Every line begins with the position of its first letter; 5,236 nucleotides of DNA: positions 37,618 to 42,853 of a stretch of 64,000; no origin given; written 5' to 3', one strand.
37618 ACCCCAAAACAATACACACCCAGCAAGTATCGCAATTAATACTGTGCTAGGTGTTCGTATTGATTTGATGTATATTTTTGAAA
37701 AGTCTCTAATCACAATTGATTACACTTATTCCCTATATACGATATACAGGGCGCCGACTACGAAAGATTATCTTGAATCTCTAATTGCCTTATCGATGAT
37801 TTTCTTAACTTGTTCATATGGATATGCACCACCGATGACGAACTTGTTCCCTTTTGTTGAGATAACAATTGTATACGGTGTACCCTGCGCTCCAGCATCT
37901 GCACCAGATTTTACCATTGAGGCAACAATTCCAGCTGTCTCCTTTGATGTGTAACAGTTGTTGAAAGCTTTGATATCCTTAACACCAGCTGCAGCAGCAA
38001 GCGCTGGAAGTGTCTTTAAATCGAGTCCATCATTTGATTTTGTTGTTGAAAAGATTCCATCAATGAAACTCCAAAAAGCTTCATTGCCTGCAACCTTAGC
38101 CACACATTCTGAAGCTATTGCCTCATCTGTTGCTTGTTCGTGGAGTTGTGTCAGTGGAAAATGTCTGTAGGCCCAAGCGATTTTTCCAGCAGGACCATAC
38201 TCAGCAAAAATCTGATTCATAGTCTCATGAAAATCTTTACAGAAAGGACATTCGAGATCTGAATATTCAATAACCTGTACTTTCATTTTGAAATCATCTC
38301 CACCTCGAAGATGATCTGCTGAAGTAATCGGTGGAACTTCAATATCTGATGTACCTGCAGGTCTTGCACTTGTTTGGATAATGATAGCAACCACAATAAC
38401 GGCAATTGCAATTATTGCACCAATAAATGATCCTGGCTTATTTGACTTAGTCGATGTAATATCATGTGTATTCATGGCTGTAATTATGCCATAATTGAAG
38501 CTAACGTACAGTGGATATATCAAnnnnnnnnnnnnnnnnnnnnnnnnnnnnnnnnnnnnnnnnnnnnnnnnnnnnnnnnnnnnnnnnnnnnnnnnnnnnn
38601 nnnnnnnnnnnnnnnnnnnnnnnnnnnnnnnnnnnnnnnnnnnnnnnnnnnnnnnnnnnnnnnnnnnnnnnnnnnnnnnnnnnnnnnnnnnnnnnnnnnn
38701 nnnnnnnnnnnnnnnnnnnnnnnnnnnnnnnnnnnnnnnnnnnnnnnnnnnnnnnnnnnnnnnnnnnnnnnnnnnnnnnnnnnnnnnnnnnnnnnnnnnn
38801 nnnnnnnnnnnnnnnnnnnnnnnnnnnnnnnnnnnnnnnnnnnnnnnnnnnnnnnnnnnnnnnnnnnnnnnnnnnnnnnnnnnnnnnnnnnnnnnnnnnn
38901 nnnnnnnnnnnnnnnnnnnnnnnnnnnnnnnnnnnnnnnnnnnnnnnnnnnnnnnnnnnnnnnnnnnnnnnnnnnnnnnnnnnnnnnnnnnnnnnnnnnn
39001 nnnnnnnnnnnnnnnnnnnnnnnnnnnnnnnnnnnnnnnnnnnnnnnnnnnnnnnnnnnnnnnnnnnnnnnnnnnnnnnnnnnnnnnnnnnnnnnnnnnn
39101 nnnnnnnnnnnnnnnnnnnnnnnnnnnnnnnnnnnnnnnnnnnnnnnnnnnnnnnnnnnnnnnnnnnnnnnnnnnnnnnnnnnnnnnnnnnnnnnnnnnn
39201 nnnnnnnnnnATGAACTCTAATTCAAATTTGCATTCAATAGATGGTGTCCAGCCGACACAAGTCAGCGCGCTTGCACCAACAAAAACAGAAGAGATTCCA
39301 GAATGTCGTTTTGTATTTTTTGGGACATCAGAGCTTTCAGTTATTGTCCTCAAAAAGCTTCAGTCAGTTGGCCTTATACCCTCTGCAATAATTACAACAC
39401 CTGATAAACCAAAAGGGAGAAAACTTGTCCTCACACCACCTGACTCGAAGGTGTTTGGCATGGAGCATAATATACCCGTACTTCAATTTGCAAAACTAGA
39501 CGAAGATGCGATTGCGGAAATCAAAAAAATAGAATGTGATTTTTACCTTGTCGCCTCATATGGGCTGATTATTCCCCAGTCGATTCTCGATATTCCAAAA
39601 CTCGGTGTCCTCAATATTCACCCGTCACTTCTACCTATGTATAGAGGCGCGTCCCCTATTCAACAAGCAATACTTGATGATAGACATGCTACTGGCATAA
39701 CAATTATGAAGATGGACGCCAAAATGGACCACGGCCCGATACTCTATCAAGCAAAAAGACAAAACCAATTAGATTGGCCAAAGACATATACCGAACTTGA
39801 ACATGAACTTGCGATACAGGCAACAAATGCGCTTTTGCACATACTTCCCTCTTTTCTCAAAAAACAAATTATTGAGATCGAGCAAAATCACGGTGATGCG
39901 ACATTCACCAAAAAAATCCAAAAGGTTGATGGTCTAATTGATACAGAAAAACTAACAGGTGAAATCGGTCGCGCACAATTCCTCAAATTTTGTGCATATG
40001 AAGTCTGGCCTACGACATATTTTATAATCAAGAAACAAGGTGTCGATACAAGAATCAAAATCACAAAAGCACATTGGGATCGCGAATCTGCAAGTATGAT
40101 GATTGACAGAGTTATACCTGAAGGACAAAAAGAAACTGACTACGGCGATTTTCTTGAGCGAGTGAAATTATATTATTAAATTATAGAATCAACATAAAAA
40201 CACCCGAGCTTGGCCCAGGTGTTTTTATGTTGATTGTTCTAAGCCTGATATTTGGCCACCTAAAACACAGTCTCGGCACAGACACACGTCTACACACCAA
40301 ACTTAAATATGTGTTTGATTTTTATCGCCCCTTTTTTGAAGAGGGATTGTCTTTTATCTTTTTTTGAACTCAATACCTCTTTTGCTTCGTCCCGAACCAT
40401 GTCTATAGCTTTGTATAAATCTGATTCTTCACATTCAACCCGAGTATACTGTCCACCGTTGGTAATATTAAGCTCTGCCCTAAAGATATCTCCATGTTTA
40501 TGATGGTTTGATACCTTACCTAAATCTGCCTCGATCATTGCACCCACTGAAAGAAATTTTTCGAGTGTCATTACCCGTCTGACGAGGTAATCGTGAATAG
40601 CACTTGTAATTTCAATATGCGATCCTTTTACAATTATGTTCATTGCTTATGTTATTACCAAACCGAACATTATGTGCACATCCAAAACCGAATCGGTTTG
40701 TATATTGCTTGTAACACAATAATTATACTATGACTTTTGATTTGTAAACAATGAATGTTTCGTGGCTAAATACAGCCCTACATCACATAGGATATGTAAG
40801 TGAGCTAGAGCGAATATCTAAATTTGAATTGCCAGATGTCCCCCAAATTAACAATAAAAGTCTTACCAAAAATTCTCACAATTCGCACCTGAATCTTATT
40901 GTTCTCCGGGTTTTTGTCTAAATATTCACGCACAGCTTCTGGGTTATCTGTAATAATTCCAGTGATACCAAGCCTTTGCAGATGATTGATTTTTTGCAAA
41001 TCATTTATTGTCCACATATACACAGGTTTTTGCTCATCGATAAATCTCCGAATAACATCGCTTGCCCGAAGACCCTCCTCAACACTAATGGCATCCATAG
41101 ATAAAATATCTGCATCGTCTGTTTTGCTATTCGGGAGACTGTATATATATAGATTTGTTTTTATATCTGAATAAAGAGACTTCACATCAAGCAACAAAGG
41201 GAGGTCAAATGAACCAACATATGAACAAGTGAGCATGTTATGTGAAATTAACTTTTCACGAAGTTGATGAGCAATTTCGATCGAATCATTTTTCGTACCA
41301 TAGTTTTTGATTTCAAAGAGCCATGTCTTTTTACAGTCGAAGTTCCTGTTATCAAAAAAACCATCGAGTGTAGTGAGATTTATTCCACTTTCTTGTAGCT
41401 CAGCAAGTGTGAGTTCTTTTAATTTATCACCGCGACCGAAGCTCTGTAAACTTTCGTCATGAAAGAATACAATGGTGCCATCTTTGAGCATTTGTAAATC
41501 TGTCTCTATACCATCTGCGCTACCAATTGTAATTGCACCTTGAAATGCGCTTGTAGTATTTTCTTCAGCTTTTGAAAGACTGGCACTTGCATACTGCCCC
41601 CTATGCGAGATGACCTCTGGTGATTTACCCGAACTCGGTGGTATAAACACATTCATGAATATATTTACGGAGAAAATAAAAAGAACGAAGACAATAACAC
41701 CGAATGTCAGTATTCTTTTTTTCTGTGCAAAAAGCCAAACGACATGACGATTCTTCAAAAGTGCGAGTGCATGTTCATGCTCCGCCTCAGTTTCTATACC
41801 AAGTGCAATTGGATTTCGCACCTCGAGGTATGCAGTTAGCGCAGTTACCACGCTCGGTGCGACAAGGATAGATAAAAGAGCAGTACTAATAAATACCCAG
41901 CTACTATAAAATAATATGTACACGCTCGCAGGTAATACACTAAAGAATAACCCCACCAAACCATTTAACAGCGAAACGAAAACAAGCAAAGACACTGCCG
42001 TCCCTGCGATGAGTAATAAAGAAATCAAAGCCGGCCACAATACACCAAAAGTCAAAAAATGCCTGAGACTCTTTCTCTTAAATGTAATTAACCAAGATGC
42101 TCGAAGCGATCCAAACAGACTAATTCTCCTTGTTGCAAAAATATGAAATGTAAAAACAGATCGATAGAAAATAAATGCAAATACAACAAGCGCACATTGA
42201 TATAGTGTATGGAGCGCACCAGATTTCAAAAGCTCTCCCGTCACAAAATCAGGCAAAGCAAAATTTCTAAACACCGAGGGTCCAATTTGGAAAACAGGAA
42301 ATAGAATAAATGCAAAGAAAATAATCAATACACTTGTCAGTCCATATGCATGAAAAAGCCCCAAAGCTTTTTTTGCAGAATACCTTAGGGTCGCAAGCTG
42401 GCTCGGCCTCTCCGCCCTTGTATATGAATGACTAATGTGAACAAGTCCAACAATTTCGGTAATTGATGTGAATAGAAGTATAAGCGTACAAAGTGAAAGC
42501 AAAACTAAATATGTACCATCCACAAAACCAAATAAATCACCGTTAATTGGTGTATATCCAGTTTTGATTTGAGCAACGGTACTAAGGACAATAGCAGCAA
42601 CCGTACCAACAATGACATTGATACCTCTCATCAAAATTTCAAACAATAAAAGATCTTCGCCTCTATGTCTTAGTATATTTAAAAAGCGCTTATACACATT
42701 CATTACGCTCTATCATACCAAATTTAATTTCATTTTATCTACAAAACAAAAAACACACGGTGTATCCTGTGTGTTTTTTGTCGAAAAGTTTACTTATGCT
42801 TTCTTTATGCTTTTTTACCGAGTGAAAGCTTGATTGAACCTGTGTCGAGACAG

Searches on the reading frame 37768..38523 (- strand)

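Call 18: search_protein_families(library=pfam, proteins=[window:37768-38523:-], max_evalue=0.0001)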
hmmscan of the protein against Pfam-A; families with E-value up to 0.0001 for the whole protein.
window:37768-38523:- (251 aa): 4 families
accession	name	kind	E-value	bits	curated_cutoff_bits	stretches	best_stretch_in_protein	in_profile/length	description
PF13462.12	Thioredoxin_4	-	3.2e-21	76.7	23.2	1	80-245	13-165/165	Thioredoxin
PF01323.26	DSBA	-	3.7e-10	40.3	25.6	1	83-243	1-190/191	DSBA-like thioredoxin domain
PF13098.12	Thioredoxin_2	-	1e-05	26.2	27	1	85-242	10-103/104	Thioredoxin-like domain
PF18400.7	Thioredoxin_12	-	4e-05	24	26.1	0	62-125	126-185/190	Thioredoxin-like domain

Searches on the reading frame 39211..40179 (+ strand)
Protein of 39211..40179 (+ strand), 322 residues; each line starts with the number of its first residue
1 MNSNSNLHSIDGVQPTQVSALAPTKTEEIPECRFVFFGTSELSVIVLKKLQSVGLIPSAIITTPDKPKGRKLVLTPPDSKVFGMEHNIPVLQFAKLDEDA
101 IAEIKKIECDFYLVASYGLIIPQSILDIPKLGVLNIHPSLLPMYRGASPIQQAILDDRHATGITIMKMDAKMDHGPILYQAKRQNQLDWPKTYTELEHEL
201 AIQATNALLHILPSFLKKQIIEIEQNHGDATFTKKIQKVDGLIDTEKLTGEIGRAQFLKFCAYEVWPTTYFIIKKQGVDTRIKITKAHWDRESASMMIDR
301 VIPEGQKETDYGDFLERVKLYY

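Call 18: search_protein_families(library=pfam, proteins=[window:39211-40179:+], max_evalue=0.0001)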
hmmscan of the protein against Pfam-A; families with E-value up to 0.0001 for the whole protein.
window:39211-40179:+ (322 aa): 1 family
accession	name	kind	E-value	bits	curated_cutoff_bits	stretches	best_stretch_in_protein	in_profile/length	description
PF00551.24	Formyl_trans_N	-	7e-30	104.6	26.1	1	35-208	4-177/181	Formyl transferase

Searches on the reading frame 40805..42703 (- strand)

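Call 14: search_protein_families(library=pfam, proteins=[window:40805-42703:-], max_evalue=0.0001)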
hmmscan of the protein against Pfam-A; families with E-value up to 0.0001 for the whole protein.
window:40805-42703:- (632 aa): 2 families
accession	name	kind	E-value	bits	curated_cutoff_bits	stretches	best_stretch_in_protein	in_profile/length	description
PF03009.23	GDPD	-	1.3e-23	84.8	23.6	1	367-589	1-243/244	Glycerophosphoryl diester phosphodiesterase family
PF13653.12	GDPD_2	-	1.8e-05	25.5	27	1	560-589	1-30/30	Glycerophosphoryl diester phosphodiesterase family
